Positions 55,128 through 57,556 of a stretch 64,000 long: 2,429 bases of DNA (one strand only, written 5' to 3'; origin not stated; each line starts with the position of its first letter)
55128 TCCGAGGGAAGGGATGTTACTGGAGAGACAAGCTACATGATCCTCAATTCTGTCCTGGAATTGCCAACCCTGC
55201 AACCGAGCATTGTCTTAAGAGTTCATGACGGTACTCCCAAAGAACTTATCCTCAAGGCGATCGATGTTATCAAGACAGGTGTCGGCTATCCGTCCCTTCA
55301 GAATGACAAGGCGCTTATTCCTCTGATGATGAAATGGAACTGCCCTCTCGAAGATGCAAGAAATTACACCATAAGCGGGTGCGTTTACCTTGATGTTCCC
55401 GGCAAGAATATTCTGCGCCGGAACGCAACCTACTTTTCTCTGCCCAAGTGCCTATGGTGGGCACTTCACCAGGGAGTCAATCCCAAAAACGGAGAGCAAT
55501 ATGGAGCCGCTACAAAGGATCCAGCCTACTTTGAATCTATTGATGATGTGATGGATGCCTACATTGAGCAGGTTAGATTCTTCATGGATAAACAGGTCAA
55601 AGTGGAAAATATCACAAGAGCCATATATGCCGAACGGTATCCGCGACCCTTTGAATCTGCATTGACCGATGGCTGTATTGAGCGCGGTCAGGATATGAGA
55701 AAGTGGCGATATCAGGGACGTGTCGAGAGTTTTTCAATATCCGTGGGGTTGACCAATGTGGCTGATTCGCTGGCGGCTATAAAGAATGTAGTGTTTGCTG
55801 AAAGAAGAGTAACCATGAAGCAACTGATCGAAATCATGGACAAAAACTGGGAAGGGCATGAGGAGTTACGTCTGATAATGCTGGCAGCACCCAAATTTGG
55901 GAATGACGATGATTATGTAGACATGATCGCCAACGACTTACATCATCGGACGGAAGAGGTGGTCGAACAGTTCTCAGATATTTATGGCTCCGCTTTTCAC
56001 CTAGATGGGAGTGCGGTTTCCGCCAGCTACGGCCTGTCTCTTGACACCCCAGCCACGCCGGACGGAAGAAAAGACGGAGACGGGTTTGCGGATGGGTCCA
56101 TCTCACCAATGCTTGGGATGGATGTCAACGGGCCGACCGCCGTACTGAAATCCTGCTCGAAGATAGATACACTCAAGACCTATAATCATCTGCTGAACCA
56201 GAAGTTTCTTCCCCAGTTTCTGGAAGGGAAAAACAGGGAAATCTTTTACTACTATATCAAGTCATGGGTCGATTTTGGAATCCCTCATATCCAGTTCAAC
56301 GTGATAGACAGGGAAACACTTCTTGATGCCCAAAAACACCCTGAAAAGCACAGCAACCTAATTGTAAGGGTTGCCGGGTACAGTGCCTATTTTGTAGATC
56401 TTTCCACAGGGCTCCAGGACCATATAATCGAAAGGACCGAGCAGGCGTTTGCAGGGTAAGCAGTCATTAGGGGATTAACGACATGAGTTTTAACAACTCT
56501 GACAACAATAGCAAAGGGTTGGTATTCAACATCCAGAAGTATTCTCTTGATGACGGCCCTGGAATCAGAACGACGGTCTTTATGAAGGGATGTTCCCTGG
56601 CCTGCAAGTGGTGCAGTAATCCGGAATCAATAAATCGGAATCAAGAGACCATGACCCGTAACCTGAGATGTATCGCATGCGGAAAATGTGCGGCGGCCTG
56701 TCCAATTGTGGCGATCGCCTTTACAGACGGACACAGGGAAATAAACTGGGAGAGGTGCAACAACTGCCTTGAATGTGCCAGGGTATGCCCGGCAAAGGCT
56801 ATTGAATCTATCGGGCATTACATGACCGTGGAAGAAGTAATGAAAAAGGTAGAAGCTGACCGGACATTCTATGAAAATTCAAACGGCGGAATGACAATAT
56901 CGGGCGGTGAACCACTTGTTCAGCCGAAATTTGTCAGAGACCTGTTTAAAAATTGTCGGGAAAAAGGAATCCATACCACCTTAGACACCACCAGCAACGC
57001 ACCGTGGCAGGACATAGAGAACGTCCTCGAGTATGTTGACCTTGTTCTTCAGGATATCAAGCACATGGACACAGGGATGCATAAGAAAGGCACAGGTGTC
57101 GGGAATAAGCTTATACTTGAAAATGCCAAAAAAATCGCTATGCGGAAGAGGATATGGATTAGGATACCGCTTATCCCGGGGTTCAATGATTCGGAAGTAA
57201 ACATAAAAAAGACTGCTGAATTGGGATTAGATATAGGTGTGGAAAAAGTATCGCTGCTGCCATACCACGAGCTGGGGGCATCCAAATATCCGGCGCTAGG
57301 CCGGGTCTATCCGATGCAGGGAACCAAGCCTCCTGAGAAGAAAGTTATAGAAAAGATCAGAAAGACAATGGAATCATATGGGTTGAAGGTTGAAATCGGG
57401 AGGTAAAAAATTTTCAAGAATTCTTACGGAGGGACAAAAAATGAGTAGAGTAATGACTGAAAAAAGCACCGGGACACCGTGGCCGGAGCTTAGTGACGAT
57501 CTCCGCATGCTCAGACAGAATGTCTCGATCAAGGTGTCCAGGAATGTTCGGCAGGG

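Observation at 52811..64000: Regulator-linked tandem array of at least four glycyl radical enzyme paralogs with a single activase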

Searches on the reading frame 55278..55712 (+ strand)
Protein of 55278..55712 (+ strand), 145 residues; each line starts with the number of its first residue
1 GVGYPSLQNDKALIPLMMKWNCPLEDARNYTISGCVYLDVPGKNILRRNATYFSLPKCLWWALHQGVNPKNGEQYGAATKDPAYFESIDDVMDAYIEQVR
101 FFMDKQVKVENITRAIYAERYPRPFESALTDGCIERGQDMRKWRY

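Call 11: search_solved_structures(query=window:55278-55712:+, max_evalue=0.01, show_alignments=5)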
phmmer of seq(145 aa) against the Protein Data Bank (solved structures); distinct sequences matched with E-value up to 0.01: 30.
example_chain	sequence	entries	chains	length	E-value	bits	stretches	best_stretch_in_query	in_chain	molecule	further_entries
7vua_A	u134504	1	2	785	6.6e-21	78.1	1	3-140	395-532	HplG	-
5i2a_A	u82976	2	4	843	1.9e-20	76.6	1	1-140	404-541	Diol-dehydratase | Diol dehydratase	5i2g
1r8w_A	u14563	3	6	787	1.7e-19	73.5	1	1-141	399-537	glycerol dehydratase | B12-independent glycerol dehydratase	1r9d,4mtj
9rco_A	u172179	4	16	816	1.1e-17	67.6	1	1-141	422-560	Glycyl radical protein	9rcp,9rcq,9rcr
6vxc_A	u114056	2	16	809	1.5e-17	67.2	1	1-142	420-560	Trans-4-hydroxy-L-proline dehydratase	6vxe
5ymr_B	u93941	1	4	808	9.4e-14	54.9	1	1-140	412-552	Formate acetyltransferase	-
6lon_B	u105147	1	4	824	4.4e-13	52.7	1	1-141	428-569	PFL2/glycerol dehydratase family glycyl radical enzyme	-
9o8u_A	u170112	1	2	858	1e-12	51.5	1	1-139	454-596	1-methyl alkyl succinate synthase subunit MasD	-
8id7_A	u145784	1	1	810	1.3e-12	51.1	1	1-141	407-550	Probable dehydratase YbiW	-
8yjn_A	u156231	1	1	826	1.4e-12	51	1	1-141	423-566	Probable dehydratase YbiW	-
5fav_A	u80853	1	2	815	2e-12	50.5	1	1-140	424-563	Choline trimethylamine-lyase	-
9ht9_A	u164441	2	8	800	2.7e-12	50.1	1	1-140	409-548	Choline trimethylamine-lyase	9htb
9r0v_A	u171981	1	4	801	2.7e-12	50.1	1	1-140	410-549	Choline trimethylamine-lyase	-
5kdp_A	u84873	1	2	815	2.8e-12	50.1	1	1-140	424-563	Choline trimethylamine-lyase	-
6vue_A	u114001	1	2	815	2.8e-12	50.1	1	1-140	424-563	Choline trimethylamine-lyase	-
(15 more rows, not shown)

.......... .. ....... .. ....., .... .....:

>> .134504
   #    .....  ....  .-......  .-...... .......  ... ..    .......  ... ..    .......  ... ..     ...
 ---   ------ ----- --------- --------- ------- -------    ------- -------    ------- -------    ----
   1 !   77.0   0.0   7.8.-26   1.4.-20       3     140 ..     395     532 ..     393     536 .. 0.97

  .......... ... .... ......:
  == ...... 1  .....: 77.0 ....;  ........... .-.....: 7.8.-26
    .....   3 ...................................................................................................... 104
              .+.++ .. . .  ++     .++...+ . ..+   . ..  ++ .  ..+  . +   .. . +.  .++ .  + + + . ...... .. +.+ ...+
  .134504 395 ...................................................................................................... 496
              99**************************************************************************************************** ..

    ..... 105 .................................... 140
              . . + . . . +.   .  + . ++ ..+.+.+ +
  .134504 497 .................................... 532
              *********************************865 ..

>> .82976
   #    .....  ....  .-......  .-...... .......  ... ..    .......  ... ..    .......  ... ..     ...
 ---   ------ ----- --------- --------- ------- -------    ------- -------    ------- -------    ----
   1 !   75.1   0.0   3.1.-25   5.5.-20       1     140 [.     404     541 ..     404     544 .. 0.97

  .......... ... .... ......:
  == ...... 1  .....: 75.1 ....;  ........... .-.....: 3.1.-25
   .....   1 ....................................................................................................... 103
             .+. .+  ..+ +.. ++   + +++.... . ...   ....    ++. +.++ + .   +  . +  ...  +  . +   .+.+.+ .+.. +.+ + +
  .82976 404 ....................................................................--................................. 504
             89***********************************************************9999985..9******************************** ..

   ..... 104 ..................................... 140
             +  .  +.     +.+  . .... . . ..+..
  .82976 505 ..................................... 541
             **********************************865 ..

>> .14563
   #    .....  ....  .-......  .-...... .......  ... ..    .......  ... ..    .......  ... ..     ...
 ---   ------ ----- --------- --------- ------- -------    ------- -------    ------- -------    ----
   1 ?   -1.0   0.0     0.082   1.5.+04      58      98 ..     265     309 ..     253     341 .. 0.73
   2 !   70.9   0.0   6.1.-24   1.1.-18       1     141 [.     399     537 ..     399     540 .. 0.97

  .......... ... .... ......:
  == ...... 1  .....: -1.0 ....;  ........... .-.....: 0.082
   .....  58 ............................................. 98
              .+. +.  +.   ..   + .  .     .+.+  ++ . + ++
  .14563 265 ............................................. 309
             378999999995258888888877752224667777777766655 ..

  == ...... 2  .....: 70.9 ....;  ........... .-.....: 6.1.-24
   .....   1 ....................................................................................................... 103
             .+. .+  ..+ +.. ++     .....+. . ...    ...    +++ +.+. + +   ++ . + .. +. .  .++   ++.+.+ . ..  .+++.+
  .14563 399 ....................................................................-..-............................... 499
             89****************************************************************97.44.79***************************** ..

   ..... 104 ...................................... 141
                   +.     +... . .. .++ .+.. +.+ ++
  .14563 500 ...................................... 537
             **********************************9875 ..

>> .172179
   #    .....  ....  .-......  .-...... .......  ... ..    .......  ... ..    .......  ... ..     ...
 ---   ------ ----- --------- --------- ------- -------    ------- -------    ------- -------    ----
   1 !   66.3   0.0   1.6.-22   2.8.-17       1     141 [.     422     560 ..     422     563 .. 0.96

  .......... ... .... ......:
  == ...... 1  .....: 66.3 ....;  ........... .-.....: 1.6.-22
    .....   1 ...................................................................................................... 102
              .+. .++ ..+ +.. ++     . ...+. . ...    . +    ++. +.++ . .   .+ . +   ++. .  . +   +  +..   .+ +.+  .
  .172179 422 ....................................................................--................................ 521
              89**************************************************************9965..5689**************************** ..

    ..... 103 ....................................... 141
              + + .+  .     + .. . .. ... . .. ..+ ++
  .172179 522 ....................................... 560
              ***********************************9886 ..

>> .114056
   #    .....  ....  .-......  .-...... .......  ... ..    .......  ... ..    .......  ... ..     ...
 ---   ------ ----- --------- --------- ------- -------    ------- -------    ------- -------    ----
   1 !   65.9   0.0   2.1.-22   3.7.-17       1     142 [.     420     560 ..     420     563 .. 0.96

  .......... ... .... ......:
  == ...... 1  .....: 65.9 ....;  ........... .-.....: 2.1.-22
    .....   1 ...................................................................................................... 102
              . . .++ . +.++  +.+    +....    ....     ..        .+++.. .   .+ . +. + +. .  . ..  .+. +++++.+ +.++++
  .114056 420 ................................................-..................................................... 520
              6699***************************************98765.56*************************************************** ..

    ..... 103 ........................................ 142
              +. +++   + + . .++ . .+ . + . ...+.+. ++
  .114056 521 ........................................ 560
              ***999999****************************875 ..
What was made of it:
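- Checked: The Tyr occupies the column of the catalytic Glu of GDH, PD, HypD and HplG (alignments in call 11).
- Tyr sits in the Glu column (call 11).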

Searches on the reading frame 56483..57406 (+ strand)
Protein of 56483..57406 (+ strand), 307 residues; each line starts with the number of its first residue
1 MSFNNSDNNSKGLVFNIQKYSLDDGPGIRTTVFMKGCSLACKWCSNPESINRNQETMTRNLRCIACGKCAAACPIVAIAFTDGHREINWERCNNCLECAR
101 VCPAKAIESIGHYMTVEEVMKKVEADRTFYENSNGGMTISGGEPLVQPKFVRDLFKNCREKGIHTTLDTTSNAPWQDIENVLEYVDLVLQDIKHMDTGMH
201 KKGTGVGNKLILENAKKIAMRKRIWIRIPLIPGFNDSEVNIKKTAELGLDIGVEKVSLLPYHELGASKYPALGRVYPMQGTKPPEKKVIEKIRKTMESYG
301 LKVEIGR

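Call 8: search_protein_families(library=pfam, proteins=[window:56483-57406:+])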
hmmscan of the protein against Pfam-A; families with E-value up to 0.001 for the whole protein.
window:56483-57406:+ (307 aa): 11 families
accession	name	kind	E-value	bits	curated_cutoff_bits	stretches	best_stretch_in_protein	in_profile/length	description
PF04055.27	Radical_SAM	-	8.5e-16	59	29.5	1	32-239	2-159/166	Radical SAM superfamily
PF13353.11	Fer4_12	-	2e-12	48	22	2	94-188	14-112/137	4Fe-4S single cluster domain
PF00037.32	Fer4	-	6.7e-09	35.6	21.1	1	86-108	2-24/24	4Fe-4S binding domain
PF13237.11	Fer4_10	-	2.4e-08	34.2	25.5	1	62-103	8-53/53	4Fe-4S dicluster domain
PF12837.12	Fer4_6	-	2e-07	31.1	25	1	90-107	7-24/24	4Fe-4S binding domain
PF12838.12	Fer4_7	-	3.4e-07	31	27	1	62-106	1-52/52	4Fe-4S dicluster domain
PF14697.11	Fer4_21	-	1.7e-06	28.5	35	1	62-108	7-58/59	4Fe-4S dicluster domain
PF13484.11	Fer4_16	-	7.1e-06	27.1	30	1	91-127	1-38/66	4Fe-4S double cluster binding domain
PF13187.11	Fer4_9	-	4.3e-05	23.9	27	1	62-107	1-52/52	4Fe-4S dicluster domain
PF12797.12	Fer4_2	-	0.00017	21.7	24.5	0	84-104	2-22/22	4Fe-4S binding domain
PF25160.1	LdpA_Fe-S-bd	-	0.00073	19.7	27.6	0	85-110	21-46/49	LdpA Fe-S cluster-binding domain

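Call 9: search_protein_families(library=ncbifam, proteins=[window:56483-57406:+])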
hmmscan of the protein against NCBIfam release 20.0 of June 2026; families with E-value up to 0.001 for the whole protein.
window:56483-57406:+ (307 aa): 62 families (the best 25 are shown)
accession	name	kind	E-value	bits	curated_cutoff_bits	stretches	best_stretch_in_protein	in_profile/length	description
TIGR02494.1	PFLE_PFLC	subfamily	4.9e-106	354.3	174.35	1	14-300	1-293/293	glycyl-radical enzyme activating protein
NF043069.1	T4HPD_activ_SAM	equivalog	9.9e-104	346.9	425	1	12-306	2-298/299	trans-4-hydroxy-L-proline dehydratase activase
NF048010.1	SfplDhtActHpsHDes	equivalog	3e-97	325.1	430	1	7-295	1-297/298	(2S)-3-sulfopropanediol dehydratase activating enzyme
NF033719.1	ind_deCO2_activ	equivalog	3.1e-91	305.8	425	1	12-303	1-300/302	indoleacetate decarboxylase activase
NF048008.1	SfplDhtActHpfHKleb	equivalog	5.4e-91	305.1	500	1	14-305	2-305/308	(2S)-3-sulfopropanediol dehydratase activating enzyme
TIGR04395.1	cutC_activ_rSAM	equivalog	2.4e-87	293.1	360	1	10-305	3-306/309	choline TMA-lyase-activating enzyme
NF033717.2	HPDL_rSAM_activ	equivalog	1.3e-84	284.1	420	1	10-306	2-306/311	4-hydroxyphenylacetate decarboxylase activase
TIGR04003.1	rSAM_BssD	equivalog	4.9e-70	236.2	496.45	1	13-305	2-306/314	[benzylsuccinate synthase]-activating enzyme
NF007483.0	PRK10076.1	equivalog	1.3e-69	234.6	326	2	84-306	68-291/292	[formate-C-acetyltransferase]-activating enzyme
TIGR02493.1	PFLA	equivalog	1.9e-67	227.1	231.75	2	109-298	41-234/235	pyruvate formate-lyase-activating protein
NF008356.0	PRK11145.1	equivalog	2.5e-59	200.5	375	2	110-303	47-244/246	pyruvate formate lyase 1-activating protein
TIGR04041.1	activase_YjjW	hypoth_equivalog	8e-50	169.8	250.2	1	12-268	2-245/276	YjjW family glycine radical enzyme activase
TIGR02495.1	NrdG2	equivalog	7.9e-15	54.7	131.15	2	108-236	41-169/193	anaerobic ribonucleoside-triphosphate reductase activating protein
NF058577.1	FdxA_fam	equivalog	6.1e-11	42.3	65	1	62-106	8-52/52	4Fe-4S ferredoxin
TIGR02491.1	NrdG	equivalog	6.3e-11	42.4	126.1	1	16-56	4-44/154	anaerobic ribonucleoside-triphosphate reductase activating protein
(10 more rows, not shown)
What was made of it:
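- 56483..57406 (+): The only glycyl-radical activating enzyme (radical SAM, with a two-ferredoxin-cluster insert). Calls 8 and 9 (TIGR02494 354 bits against a cut-off of 174).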

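Call 35: list_cluster_members(proteins=[P0001, window:56483-57406:+, window:2206-4698:-, window:47671-49200:-, window:16276-18888:+])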
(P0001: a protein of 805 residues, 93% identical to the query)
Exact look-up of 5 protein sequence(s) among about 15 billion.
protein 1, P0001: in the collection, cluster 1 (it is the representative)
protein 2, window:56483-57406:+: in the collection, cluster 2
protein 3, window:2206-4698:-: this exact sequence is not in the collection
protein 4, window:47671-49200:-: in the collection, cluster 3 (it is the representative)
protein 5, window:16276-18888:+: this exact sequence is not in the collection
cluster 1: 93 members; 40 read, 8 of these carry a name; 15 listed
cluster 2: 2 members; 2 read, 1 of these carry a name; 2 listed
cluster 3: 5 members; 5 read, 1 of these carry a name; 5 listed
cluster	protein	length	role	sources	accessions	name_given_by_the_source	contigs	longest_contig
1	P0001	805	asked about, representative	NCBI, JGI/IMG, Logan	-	pyruvate formate-lyase/glycerol dehydratase family glycyl radical enzyme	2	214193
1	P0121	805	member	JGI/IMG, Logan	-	formate C-acetyltransferase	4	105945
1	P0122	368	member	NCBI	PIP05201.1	MAG: formate C-acetyltransferase/glycerol dehydratase family glycyl radical enzyme, ...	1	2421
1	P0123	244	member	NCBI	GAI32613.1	unnamed protein product, partial [marine sediment metagenome]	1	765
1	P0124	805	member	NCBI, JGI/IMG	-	pyruvate formate-lyase/glycerol dehydratase family glycyl radical enzyme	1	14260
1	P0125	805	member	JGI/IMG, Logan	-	pyruvate formate-lyase/glycerol dehydratase family glycyl radical enzyme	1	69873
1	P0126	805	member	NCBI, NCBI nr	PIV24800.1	MAG: formate C-acetyltransferase/glycerol dehydratase family glycyl radical enzyme ...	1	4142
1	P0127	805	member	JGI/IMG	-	pyruvate formate-lyase/glycerol dehydratase family glycyl radical enzyme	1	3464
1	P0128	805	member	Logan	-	-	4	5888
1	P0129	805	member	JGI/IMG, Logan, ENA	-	-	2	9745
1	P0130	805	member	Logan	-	-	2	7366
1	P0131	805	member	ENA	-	-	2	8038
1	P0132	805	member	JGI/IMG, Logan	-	-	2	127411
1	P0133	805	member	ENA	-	-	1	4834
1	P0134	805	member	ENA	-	-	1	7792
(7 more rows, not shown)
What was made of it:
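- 56483..57406 (+): The exact sequence is in a cluster named Dehalococcoidia bacterium (call 35).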

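Call 36: find_encoding_contigs(protein=window:56483-57406:+, flank=10000, max_places=4)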
Protein window:56483-57406:+ (307 aa): 2 contigs read that carry it; 2 places shown.
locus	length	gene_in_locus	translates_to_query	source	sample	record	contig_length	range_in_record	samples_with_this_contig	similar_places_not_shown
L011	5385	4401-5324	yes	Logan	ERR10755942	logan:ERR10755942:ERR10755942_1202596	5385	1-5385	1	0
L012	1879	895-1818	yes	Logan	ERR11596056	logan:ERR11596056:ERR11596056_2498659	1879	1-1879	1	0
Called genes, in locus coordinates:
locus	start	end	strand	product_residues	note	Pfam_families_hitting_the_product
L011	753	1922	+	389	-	PF00440:TetR_N, PF13022:HTH_Tnp_1_2 (faint), PF08359:TetR_C_4, PF17932:TetR_C_24 (weak), PF00440:TetR_N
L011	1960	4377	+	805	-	PF02901:PFL-like, PF01228:Gly_radical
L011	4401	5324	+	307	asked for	PF04055:Radical_SAM, PF13484:Fer4_16 (faint), PF13237:Fer4_10 (weak), PF14697:Fer4_21 (weak), PF12837:Fer4_6 (faint), PF12838:Fer4_7 (weak), PF00037:Fer4 (weak), PF13353:Fer4_12 (weak)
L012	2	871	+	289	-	?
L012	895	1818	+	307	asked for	PF04055:Radical_SAM, PF13484:Fer4_16 (faint), PF13237:Fer4_10 (weak), PF14697:Fer4_21 (weak), PF12837:Fer4_6 (faint), PF12838:Fer4_7 (weak), PF00037:Fer4 (weak), PF13353:Fer4_12 (weak)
